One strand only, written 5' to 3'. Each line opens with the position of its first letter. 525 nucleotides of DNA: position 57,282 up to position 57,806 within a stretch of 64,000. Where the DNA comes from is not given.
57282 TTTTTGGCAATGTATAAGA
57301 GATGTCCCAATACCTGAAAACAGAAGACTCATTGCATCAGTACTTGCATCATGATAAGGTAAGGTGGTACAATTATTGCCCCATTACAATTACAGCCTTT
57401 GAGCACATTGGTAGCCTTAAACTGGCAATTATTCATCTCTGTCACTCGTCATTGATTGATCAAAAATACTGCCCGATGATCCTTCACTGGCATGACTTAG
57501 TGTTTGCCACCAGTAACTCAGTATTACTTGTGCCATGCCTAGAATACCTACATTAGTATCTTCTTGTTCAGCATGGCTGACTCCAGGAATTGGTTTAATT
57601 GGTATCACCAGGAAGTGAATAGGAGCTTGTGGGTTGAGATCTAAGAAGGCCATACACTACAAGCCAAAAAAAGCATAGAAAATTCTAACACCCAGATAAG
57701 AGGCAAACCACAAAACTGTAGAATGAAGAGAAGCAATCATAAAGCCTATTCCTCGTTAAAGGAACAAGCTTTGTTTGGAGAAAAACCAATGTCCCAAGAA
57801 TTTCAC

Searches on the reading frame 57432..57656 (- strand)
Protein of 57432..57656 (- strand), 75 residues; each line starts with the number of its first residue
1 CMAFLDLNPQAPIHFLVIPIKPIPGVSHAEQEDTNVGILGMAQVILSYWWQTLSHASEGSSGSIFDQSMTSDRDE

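Call 31: search_protein_families(library=pfam, proteins=[window:57432-57656:-], max_evalue=0.01)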
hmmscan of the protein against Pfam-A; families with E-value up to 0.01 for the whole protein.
window:57432-57656:- (75 aa): 2 families
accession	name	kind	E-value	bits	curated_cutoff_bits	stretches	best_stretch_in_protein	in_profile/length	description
PF01230.28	HIT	-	2.9e-06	28.3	21.5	1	1-34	15-48/98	HIT domain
PF11969.13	DcpS_C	-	0.0017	19.2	24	1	2-34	24-56/114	Scavenger mRNA decapping enzyme C-term binding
